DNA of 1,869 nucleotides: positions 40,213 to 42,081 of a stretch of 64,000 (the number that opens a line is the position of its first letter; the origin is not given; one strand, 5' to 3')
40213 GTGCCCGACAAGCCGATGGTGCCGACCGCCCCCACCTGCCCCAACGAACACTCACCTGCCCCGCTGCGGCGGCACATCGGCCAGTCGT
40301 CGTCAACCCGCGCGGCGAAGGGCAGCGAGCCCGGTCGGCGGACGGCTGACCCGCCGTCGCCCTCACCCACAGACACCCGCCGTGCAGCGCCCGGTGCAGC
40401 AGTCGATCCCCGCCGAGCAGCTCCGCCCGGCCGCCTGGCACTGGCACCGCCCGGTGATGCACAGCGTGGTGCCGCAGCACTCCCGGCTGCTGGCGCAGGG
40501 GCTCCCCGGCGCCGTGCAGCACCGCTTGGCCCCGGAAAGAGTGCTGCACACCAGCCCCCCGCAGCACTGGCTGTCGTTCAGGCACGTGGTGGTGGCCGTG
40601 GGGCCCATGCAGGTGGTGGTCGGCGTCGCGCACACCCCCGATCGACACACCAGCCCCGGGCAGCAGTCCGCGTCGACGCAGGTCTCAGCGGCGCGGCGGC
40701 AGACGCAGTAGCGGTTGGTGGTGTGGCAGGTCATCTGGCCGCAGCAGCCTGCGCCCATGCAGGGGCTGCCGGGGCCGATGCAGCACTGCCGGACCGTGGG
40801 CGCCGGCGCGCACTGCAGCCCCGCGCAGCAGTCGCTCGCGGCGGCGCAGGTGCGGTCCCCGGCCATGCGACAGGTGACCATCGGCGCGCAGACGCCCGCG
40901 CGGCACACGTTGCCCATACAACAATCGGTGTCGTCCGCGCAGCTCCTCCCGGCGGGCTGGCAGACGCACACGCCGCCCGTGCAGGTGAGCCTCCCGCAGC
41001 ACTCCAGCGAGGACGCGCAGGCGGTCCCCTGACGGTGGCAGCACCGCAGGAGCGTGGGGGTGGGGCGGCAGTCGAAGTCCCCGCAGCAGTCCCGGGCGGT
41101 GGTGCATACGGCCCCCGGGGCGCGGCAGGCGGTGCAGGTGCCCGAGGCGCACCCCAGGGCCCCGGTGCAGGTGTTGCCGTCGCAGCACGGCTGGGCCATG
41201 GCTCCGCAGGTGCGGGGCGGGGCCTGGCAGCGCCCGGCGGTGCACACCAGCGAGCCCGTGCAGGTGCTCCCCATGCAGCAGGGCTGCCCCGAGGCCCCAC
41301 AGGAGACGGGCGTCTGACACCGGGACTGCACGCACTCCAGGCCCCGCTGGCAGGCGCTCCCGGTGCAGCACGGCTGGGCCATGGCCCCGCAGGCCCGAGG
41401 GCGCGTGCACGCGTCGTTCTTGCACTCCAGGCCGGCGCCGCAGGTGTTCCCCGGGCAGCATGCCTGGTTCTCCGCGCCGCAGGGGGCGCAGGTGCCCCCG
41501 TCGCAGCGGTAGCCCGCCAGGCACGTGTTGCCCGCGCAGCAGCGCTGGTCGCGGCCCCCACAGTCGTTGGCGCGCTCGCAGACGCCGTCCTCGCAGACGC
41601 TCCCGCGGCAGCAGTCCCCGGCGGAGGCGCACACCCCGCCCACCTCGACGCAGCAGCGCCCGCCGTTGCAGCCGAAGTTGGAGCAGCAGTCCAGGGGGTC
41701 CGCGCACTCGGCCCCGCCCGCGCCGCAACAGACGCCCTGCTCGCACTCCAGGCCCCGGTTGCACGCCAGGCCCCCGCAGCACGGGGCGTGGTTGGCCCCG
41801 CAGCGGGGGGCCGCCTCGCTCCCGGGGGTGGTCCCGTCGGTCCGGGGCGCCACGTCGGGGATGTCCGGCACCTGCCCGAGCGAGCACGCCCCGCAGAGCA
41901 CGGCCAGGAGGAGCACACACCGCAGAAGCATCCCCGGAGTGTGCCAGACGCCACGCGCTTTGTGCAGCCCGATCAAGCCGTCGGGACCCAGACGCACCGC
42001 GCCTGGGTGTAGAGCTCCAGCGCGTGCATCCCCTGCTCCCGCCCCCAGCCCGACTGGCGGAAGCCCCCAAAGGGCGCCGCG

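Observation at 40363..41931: Second Cys-module lipoprotein mixing two module types; a paralogous family within 32 kb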

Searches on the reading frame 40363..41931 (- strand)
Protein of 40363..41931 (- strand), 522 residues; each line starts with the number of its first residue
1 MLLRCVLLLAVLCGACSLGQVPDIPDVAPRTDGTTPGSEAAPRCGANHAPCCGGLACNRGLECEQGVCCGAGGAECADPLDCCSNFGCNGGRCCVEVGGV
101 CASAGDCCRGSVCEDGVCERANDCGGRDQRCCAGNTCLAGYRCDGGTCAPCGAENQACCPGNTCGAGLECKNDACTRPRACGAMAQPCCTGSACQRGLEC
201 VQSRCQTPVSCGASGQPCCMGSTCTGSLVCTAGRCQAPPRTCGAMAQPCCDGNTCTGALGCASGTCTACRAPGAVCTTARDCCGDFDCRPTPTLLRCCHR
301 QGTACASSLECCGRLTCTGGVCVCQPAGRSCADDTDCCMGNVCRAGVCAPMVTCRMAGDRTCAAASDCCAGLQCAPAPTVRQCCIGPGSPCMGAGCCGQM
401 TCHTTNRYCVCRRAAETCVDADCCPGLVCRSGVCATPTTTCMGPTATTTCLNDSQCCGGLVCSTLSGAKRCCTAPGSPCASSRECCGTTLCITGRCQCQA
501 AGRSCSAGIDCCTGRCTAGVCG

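Call 7: search_protein_families(library=pfam, proteins=[window:40363-41931:-], max_evalue=1)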
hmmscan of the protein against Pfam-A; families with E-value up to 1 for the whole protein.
window:40363-41931:- (522 aa): 2 families
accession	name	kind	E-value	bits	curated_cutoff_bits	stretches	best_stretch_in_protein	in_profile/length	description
PF17557.7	Conotoxin_I2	-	0.0096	16.5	27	3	324-360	1-34/38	I2-superfamily conotoxins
PF04706.18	Dickkopf_N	-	0.012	16.3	25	2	324-349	26-51/51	Dickkopf N-terminal cysteine-rich region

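Call 8: search_protein_families(library=ncbifam, proteins=[window:40363-41931:-], max_evalue=1)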
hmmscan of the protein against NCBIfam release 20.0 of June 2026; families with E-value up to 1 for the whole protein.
window:40363-41931:- (522 aa): 0 families

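Call 10: find_homologous_proteins(query=window:40363-41931:-)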
Query window:40363-41931:- (522 aa): 47 proteins with E <= 0.001 among 7407 candidates.
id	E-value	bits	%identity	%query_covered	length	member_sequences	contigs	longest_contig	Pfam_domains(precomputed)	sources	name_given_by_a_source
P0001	4.7e-106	374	54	72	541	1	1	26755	-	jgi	jgi:hypothetical protein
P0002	2.3e-46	177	38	93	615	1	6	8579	PF07740.19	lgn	-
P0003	7.6e-41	158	38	63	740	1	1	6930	PF01437.32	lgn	-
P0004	1.3e-40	158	36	90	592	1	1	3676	-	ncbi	-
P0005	3.0e-40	156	35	99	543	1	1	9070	-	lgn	-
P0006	1.9e-39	154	33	81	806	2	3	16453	-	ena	-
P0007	1.2e-36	145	35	79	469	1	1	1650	-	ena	-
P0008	3.1e-34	137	34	95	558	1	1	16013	-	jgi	jgi:hypothetical protein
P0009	6.9e-34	135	35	93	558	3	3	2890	-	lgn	-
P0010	1.1e-32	131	36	94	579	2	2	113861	-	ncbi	ncbi:MAG: hypothetical protein AB7S26_15370 [Sandaracinaceae bacterium]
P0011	3.1e-32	130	36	92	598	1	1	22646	-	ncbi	-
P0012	5.5e-31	126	34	95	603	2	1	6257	-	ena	-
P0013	9.6e-31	125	36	90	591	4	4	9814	-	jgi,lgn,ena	-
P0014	3.3e-30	123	36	59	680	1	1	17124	-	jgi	jgi:hypothetical protein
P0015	4.4e-30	123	34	94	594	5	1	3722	-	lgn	-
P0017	1.3e-27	115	35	98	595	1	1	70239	-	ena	-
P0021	1.8e-25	108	35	91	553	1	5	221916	PF07740.19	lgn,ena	-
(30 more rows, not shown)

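Call 21: find_encoding_contigs(protein=P0010, flank=8000, max_places=3)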
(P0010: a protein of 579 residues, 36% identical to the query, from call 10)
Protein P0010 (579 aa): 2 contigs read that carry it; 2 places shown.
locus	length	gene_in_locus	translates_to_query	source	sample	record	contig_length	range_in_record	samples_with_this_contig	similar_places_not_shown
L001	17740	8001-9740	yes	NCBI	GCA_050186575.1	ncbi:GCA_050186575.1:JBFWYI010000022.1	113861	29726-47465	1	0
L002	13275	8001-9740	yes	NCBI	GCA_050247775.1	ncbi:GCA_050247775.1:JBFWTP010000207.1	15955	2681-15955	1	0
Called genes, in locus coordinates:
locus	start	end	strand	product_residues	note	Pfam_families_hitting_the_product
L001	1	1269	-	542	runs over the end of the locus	PF00932:LTD (weak)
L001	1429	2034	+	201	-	PF01844:HNH, PF14279:HNH_5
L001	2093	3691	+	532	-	PF01656:CbiA, PF10609:ParA, PF13614:AAA_31 (weak), PF13413:HTH_25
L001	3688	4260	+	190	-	PF02545:Maf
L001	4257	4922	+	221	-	PF01168:Ala_racemase_N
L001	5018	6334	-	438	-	PF05195:AMP_N, PF00557:Peptidase_M24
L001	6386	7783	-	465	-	-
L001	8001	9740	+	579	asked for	-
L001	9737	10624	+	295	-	PF01210:NAD_Gly3P_dh_N (weak), PF03446:NAD_binding_2 (weak), PF03807:F420_oxidored, PF14748:P5CR_dimer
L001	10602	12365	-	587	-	PF00069:Pkinase, PF03109:ABC1 (faint), PF07714:PK_Tyr_Ser-Thr, PF01636:APH (faint)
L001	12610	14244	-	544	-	PF01235:Na_Ala_symp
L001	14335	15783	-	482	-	PF00413:Peptidase_M10 (weak)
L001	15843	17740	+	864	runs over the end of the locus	PF17900:Peptidase_M1_N, PF01433:Peptidase_M1, PF03130:HEAT_PBS (faint), PF13646:HEAT_2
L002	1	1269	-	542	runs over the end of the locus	PF00932:LTD (weak)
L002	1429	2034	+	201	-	PF01844:HNH, PF14279:HNH_5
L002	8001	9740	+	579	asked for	-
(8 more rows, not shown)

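Call 22: find_encoding_contigs(protein=P0001, flank=8000, max_places=3)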
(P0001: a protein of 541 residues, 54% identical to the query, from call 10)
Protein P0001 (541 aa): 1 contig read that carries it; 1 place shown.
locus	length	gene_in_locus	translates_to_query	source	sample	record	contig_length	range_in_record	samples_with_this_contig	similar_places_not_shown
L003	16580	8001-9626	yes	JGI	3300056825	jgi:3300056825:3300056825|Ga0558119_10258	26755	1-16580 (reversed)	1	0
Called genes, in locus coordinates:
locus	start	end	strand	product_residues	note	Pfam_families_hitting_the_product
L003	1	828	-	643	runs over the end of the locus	PF13385:Laminin_G_3, PF02210:Laminin_G_2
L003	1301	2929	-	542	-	-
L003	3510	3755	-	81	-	-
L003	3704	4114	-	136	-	-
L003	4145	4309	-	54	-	PF14243:R2K_3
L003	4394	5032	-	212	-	PF14243:R2K_3, PF18299:R2K_2 (weak)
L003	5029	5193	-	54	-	-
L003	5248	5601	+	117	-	-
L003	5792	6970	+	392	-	PF00441:Acyl-CoA_dh_1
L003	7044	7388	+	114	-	-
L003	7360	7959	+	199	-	PF09992:NAGPA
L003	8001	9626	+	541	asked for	-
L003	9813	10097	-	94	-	PF01649:Ribosomal_S20p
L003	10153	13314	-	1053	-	PF12773:DZR (faint), PF00069:Pkinase, PF03109:ABC1 (faint), PF07714:PK_Tyr_Ser-Thr, PF13191:AAA_16, PF25873:WHD_MalT (weak)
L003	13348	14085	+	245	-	-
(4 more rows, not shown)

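Call 23: find_encoding_contigs(protein=P0021, flank=8000, max_places=2)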
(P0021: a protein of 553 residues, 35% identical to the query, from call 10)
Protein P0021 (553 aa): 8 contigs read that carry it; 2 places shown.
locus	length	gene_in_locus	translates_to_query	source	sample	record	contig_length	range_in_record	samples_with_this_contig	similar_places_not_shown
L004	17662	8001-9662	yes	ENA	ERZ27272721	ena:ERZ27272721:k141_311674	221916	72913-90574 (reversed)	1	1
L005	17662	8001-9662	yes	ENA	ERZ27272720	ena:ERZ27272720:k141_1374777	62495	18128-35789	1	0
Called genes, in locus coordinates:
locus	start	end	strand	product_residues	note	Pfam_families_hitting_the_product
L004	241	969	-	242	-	PF11227:DUF3025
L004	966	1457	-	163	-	-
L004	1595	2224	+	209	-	-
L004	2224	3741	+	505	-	PF00817:IMS (weak)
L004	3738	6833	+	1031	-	PF02811:PHP, PF07733:DNA_pol3_alpha, PF17657:DNA_pol3_finger, PF14579:HHH_6, PF01336:tRNA_anti-codon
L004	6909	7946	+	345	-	PF00882:Zn_dep_PLPC (weak)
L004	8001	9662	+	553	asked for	PF07740:Toxin_12 (faint)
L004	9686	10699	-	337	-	PF00180:Iso_dh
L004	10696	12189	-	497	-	PF00072:Response_reg, PF00158:Sigma54_activat, PF14532:Sigma54_activ_2, PF07724:AAA_2, PF00004:AAA (weak), PF07728:AAA_5, PF25601:AAA_lid_14, PF02954:HTH_8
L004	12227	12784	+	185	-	PF04542:Sigma70_r2, PF08281:Sigma70_r4_2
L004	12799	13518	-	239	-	-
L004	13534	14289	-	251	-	PF04832:SOUL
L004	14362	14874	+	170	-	PF01272:GreA_GreB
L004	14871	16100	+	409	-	PF00012:HSP70, PF06723:MreB_Mbl (weak), PF00012:HSP70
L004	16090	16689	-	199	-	PF00702:Hydrolase, PF13419:HAD_2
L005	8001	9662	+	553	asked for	PF07740:Toxin_12 (faint)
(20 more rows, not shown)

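Call 24: find_encoding_contigs(protein=P0017, flank=8000, max_places=2)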
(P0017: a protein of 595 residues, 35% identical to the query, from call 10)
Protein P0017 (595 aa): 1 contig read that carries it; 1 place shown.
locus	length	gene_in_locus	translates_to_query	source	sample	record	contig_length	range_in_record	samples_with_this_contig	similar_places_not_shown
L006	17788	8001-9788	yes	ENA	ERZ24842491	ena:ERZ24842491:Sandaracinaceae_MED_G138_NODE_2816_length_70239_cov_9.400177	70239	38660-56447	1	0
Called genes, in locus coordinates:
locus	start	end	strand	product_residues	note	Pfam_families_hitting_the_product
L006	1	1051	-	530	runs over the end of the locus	-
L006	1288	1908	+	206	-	PF01844:HNH, PF14279:HNH_5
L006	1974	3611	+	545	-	PF01656:CbiA, PF10609:ParA, PF13614:AAA_31 (weak), PF13413:HTH_25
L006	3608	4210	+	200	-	PF02545:Maf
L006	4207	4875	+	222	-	PF01168:Ala_racemase_N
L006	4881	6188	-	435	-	PF05195:AMP_N, PF00557:Peptidase_M24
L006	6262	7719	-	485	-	-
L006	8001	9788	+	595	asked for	-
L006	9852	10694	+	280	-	PF03807:F420_oxidored, PF14748:P5CR_dimer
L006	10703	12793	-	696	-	PF00069:Pkinase, PF01636:APH (faint), PF03109:ABC1 (faint), PF07714:PK_Tyr_Ser-Thr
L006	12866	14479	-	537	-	PF01235:Na_Ala_symp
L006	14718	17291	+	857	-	PF17900:Peptidase_M1_N, PF01433:Peptidase_M1, PF02985:HEAT (faint), PF13646:HEAT_2, PF03130:HEAT_PBS (faint), PF13646:HEAT_2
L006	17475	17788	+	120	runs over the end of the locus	PF00507:Oxidored_q4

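Call 29: predict_structure(alignment_id=A1)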
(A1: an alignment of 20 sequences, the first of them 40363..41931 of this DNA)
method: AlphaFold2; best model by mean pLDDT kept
length: 522 residues; sequences in the alignment: 20
mean_pLDDT: 79.8   pTM: 0.29
mean pLDDT of the five models: 79.8, 78.4, 77.9, 76.7, 75.6
residues with pLDDT >= 90: 78; 70-90: 366; 50-70: 49; < 50: 29
segments of 3 or more residues with pLDDT < 50: 13-39
pLDDT, mean of each block of 10 residues (from residue 1): 53 44 40 41 79 88 91 89 90 88 84 82 75 81 89 90 83 78 72 70 78 79 73 76 79 74 80 82 81 81 87 90 92 88 88 76 84 82 88 85 89 82 83 75 75 81 82 84 86 88 86 88 88
secondary structure, 60 per line:
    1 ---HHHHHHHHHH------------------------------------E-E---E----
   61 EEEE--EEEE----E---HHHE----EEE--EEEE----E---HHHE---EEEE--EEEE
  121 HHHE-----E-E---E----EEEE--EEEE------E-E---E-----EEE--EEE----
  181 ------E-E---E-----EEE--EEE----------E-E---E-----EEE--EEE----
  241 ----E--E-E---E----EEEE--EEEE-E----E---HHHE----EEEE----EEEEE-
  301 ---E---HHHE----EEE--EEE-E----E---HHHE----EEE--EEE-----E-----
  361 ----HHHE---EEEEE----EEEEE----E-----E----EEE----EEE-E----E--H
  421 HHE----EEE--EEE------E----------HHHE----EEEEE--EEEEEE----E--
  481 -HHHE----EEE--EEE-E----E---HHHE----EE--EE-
elements in order: H4-13 E61-64 E67-70 E87-89 E92-95 E111-114 E117-120 E141-144 E147-150 E169-171 E174-176 E199-201 E204-206 E229-231 E234-236 E259-262 E265-268 E287-290 E295-299 E316-318 E321-323 E342-344 E347-349 E372-376 E381-385 E401-403 E408-410 E428-430 E433-435 E461-465 E468-473 E490-492 E495-497

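Call 32: fold_search(model_id=the predicted structure, library=pdb)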
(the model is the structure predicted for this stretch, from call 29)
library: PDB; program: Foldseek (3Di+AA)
matches with E <= 10: 45; with E <= 0.001: 0
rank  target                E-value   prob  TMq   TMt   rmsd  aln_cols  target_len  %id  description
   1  5o57_MODEL_1_A        6.1e-01  0.25  0.08  0.29   6.6        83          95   23  Solution Structure of the N-terminal Region of Dkk4 (released 2018-06-13)
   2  7q3n_U                1.7e+00  0.03  0.11  0.15  19.9       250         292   16  Cryo-EM of the complex between human uromodulin (UMOD)/Tamm-Horsfall protein (THP) and the FimH lectin domain from uro (released 2022-03-16)
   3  3s2k_C                1.8e+00  0.20  0.07  0.34   7.3        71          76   25  Structural basis of Wnt signaling inhibition by Dickkopf binding to LRP5/6. (released 2011-11-02)
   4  3s8v_X                1.8e+00  0.18  0.06  0.32   8.1        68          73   24  Crystal structure of LRP6-Dkk1 complex (released 2011-10-26)
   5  2jtk_MODEL_1_A        1.9e+00  0.13  0.07  0.32  10.7        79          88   23  A functional domain of a Wnt signal protein (released 2008-07-08)
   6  8d3c_A                2.2e+00  0.01  0.06  0.03  13.4       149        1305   16  VWF tubule derived from monomeric D1-A1 (released 2022-07-06)
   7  2gx1_MODEL_1_A        2.5e+00  0.44  0.05  0.71   1.1        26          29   35  Solution structure and alanine scan of a spider toxin that affects the activation of mammalian sodium channels (released 2006-12-05)
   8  6cei_MODEL_1_A        2.7e+00  0.80  0.05  0.76   1.2        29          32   38  Solution NMR Structure of Conotoxin GXIA from Conus geographus (released 2018-03-07)
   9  6phf_E                2.8e+00  0.03  0.08  0.21  21.7       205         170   17  Pfs25 in complex with the human transmission blocking antibody 2587 (released 2019-10-02)
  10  5irx_E                3.0e+00  0.10  0.05  0.30  10.9        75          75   23  Structure of TRPV1 in complex with DkTx and RTX, determined in lipid nanodisc (released 2016-05-25)
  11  1ncf_B                3.1e+00  0.01  0.07  0.13  13.1       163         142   15  A NEW PARADIGM FOR TUMOR NECROSIS FACTOR SIGNALLING (released 1995-12-07)
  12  1z1y_B                3.3e+00  0.02  0.08  0.15  14.0       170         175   16  Crystal structure of Methylated Pvs25, an ookinete protein from Plasmodium vivax (released 2005-12-06)
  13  1mct_I                3.5e+00  0.44  0.05  0.73   4.0        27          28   33  THE REFINED 1.6 ANGSTROMS RESOLUTION CRYSTAL STRUCTURE OF THE COMPLEX FORMED BETWEEN PORCINE BETA-TRYPSIN AND MCTI-A,  (released 1994-01-31)
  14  8wa2_F                3.7e+00  0.01  0.08  0.05  33.7       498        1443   14  cryo-EM structure of native mastigonemes isolated from Chlamydomonas reinhardtii at 3.0 angstrom resolution (released 2024-04-10)
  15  8d3d_A                4.2e+00  0.01  0.06  0.03  19.5       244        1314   14  VWF tubule derived from dimeric D1-A1 (released 2022-07-06)
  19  1d1h_MODEL_1_A        5.2e+00  0.41  0.05  0.69   0.9        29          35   31  SOLUTION STRUCTURE OF HANATOXIN 1 (released 2000-09-20)
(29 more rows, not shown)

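Call 33: search_solved_structures(query=A1, max_evalue=1, show_alignments=3)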
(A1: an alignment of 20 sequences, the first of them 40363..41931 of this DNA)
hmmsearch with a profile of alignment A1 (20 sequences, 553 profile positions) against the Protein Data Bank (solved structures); distinct sequences matched with E-value up to 1: 7.
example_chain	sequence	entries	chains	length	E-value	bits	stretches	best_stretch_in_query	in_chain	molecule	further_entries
5o57_A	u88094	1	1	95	0.0096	17.9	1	347-408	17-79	Dickkopf-related protein 4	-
2jtk_A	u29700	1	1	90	0.031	16.2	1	348-409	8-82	Dickkopf-related protein 2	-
3s2k_C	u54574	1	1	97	0.035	16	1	347-414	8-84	Dickkopf-related protein 1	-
6nk9_A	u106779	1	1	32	0.074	14.9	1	101-126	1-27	Aca Toxin 1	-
5vz4_B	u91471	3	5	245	0.18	13.7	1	203-381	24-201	GDNF family receptor alpha-like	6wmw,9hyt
5irx_E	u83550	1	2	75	0.47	12.3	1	347-399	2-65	Tau-theraphotoxin-Hs1a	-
7l2m_E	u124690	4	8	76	0.9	11.3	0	347-399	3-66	Tau-theraphotoxin-Hs1a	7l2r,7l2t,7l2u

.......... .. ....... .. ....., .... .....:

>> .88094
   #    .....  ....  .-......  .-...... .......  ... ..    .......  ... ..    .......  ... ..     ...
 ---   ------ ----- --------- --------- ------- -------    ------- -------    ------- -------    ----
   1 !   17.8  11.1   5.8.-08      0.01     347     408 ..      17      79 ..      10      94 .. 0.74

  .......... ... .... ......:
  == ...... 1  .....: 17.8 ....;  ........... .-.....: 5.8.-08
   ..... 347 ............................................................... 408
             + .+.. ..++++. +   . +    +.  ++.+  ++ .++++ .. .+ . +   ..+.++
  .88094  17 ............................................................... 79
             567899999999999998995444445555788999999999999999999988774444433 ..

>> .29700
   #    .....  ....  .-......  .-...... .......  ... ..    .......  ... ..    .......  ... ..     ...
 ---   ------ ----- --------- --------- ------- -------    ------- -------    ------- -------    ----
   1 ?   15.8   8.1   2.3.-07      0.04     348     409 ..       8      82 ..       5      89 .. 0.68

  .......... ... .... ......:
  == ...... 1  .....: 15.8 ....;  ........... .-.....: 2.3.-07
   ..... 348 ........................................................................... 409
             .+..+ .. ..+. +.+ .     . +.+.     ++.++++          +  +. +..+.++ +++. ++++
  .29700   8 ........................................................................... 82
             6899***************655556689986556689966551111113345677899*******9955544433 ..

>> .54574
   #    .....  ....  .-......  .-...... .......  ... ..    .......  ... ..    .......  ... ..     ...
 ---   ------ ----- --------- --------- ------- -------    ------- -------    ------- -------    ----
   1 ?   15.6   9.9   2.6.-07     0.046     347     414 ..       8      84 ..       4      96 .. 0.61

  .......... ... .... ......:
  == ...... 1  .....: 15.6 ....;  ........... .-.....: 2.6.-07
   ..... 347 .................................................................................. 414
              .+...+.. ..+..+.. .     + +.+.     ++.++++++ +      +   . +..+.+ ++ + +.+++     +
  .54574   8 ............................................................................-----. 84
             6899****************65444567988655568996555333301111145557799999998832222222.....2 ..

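Call 35: find_related_loci(query=window:40363-41931:-, collection=genome_contigs, flank=6000)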
Query window:40363-41931:- (522 aa) in genome_contigs; peptide patterns used: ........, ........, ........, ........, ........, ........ (x = any residue, [..] = any of these).
60 stretches matched a pattern; 9 encode a relative of the query (tblastn E <= 1e-3); 9 distinct loci.
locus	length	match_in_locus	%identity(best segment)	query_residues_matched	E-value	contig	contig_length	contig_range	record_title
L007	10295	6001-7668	51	3-521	5e-154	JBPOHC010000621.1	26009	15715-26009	MAG: Myxococcota bacterium isolate MAG_1 c_000000106390, whole genome shotgun sequence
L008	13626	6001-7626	53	16-521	2e-150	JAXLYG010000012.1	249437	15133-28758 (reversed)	MAG: Polyangiales bacterium isolate STL-MYX7 C1.48.fa-12, whole genome shotgun sequence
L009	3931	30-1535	57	39-521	1e-154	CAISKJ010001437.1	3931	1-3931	MAG: uncultured delta proteobacterium isolate KT_bin-2017 genome assembly, contig: bin-2017:1437/1849, whole genome shot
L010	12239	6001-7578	53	17-521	2e-146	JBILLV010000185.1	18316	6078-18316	MAG: Polyangiales bacterium isolate ME2017-08-08_3300044911_group7_bin125 Rohwer_bin1484_scaffold_3175_c1, whole genome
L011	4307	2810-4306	56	16-521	3e-144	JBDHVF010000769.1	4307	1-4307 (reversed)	MAG: Polyangiales bacterium isolate AS-MESO-3CA.253 NODE_80383_length_4307_cov_4.445626, whole genome shotgun sequence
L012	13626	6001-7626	52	16-522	3e-138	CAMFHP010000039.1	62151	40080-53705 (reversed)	MAG: uncultured Myxococcaceae bacterium isolate SRR9109402_bin.20_metaWRAP_v1.3_MAG genome assembly, contig: ERZ12289980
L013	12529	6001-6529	41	51-350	2e-17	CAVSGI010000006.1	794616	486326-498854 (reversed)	MAG: uncultured delta proteobacterium isolate MFD05684.bin.2.251 genome assembly, contig: contig_15220, whole genome sho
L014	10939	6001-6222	46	449-521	1e-10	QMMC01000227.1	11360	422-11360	MAG: Deltaproteobacteria bacterium isolate B10_G4 B10_Guay4_scaffold_05351, whole genome shotgun sequence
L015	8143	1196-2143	33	63-521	1e-11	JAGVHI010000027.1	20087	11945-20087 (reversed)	MAG: archaeon isolate DeMMO2_26 c_000000072059, whole genome shotgun sequence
